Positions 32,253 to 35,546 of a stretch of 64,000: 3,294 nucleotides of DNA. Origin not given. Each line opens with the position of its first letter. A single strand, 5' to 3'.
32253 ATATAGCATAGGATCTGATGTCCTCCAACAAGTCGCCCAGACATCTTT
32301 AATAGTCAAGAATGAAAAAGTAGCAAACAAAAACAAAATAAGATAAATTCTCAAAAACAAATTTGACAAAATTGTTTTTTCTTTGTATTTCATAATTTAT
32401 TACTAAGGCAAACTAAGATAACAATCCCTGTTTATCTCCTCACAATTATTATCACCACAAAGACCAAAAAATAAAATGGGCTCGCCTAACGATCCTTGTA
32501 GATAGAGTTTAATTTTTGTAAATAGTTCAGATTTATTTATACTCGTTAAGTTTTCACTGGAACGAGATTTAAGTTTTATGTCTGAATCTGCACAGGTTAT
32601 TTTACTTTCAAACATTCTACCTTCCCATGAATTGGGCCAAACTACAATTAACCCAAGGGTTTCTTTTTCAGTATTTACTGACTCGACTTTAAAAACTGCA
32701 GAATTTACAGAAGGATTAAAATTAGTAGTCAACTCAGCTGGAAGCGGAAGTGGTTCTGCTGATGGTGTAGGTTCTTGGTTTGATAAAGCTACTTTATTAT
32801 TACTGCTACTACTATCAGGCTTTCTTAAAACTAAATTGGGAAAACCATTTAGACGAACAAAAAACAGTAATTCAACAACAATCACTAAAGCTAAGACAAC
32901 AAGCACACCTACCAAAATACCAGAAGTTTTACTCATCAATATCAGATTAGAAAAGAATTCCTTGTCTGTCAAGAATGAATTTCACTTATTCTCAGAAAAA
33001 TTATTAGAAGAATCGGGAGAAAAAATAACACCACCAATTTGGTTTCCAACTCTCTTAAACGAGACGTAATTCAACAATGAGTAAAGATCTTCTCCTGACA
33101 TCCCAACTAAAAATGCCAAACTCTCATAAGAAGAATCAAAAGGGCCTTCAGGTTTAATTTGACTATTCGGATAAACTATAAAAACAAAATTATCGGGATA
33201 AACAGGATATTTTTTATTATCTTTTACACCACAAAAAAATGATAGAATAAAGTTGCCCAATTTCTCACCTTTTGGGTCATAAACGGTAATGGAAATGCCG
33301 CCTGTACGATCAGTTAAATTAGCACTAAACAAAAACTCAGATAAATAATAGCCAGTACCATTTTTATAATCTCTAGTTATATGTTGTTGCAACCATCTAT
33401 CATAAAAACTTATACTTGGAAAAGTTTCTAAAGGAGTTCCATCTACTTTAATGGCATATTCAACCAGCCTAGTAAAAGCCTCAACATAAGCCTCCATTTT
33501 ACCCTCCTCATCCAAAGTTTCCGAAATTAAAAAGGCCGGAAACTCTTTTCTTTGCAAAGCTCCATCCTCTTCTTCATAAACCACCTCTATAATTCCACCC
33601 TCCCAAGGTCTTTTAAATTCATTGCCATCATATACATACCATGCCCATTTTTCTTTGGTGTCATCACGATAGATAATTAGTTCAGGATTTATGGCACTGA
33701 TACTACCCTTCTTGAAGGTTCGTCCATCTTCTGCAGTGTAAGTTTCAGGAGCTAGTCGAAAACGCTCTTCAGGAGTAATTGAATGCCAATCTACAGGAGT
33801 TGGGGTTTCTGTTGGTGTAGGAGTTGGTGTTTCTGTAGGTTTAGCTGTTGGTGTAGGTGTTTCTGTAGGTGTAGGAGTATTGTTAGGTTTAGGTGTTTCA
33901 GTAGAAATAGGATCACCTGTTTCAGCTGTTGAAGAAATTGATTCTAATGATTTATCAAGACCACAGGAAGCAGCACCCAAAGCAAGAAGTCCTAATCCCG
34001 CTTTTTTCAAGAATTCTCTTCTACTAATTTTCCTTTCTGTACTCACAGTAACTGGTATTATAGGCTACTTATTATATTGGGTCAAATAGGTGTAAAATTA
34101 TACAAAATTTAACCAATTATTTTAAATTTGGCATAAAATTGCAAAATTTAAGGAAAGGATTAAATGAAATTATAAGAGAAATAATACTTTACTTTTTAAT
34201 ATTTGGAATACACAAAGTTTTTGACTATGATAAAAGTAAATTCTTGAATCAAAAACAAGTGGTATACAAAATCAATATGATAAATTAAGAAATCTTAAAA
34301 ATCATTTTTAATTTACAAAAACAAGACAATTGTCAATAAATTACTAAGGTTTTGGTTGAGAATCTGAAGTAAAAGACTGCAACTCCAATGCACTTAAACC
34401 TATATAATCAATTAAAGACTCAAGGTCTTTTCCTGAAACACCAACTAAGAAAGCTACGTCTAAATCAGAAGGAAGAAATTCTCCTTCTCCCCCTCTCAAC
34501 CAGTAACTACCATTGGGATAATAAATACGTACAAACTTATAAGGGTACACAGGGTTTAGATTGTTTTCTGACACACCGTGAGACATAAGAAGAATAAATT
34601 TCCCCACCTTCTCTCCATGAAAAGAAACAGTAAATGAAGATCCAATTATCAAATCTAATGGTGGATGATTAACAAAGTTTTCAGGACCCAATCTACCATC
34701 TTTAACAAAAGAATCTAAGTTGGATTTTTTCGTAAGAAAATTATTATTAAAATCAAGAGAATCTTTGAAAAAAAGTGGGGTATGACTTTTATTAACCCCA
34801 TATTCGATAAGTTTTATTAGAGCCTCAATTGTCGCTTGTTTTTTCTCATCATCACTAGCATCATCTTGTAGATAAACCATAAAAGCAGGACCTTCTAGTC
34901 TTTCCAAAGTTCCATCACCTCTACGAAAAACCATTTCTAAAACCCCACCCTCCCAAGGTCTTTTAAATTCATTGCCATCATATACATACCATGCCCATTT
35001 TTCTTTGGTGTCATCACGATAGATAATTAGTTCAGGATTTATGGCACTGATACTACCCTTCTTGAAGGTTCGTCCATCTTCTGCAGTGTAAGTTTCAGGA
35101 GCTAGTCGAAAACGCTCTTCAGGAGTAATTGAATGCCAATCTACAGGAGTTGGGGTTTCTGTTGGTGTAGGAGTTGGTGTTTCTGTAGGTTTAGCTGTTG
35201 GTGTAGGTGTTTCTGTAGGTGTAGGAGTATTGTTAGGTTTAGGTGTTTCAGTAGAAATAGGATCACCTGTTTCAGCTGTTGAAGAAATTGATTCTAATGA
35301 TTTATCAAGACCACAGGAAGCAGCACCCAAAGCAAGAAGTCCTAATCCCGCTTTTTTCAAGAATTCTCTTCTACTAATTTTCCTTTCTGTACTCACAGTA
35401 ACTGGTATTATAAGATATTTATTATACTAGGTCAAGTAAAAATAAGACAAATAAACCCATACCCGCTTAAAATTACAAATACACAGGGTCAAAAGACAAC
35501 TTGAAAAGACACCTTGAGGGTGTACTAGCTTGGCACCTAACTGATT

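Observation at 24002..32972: Two surface-protein genes share a 1.6-kb identical C-terminal module but carry unrelated Cys-rich N-terminal domains, each paired with a small 4-Cys secreted paralog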

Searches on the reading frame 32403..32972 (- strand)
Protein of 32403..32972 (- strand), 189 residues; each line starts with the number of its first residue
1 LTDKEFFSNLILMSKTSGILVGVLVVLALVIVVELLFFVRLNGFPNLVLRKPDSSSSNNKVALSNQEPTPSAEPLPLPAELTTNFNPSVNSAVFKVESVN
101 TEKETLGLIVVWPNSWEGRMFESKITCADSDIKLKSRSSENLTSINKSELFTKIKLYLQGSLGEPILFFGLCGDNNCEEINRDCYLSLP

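Call 5: search_protein_families(library=pfam, proteins=[window:32403-32972:-], max_evalue=0.1)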
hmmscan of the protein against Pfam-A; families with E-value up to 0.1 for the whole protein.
window:32403-32972:- (189 aa): 0 families

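Call 12: search_protein_families(library=ncbifam, proteins=[window:32403-32972:-], max_evalue=0.1)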
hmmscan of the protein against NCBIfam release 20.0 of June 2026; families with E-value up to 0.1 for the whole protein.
window:32403-32972:- (189 aa): 0 families

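Call 79: predict_structure(alignment_id=A8)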
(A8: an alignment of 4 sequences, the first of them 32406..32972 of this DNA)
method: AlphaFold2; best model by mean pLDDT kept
length: 189 residues; sequences in the alignment: 4
mean_pLDDT: 71.2   pTM: 0.53
mean pLDDT of the five models: 71.2, 53.7, 50.5, 45.4, 45.3
residues with pLDDT >= 90: 55; 70-90: 58; 50-70: 34; < 50: 42
segments of 3 or more residues with pLDDT < 50: 43-76, 79-81, 83-87
pLDDT, mean of each block of 10 residues (from residue 1): 58 61 84 78 40 30 30 43 49 90 94 84 93 80 90 91 82 87 88
secondary structure, 60 per line:
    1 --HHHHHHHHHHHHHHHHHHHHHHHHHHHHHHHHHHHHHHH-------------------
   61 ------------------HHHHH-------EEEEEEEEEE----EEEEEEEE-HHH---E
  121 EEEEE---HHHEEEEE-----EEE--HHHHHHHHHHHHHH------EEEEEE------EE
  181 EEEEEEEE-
elements in order: H3-41 H79-83 E91-100 E105-112 E120-125 E132-136 E142-144 H147-160 E167-172 E179-188
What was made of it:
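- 32403..32972 (-): smallB: membrane-anchored 4-Cys protein, 9 nt upstream of bigB. AF2 predicts a transmembrane helix plus a small beta-barrel (call 79).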

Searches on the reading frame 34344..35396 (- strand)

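Call 5: search_protein_families(library=pfam, proteins=[window:34344-35396:-], max_evalue=0.1)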
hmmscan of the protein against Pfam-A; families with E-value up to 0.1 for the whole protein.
window:34344-35396:- (350 aa): 0 families

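Call 12: search_protein_families(library=ncbifam, proteins=[window:34344-35396:-], max_evalue=0.1)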
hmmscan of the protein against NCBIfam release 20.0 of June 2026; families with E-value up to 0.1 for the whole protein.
window:34344-35396:- (350 aa): 5 families
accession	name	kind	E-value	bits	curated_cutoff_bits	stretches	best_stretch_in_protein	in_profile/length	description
NF037973.1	metallo_SslE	exception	0.0012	16.3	3000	1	44-115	50-121/1519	lipoprotein metalloprotease SslE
TIGR01409.1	TAT_signal_seq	domain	0.0014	18.9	16.7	1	7-27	1-21/29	twin-arginine translocation signal domain-containing protein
NF033186.1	internalin_K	exception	0.018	13.5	1100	1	48-85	506-541/604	class 1 internalin InlK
TIGR02811.1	formate_TAT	hypoth_equivalog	0.035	14.4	48.45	1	4-27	6-29/66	formate dehydrogenase region TAT target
NF038009.1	TatB_1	subfamily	0.07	13.4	100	0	5-41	12-44/70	twin-arginine translocation system-associated protein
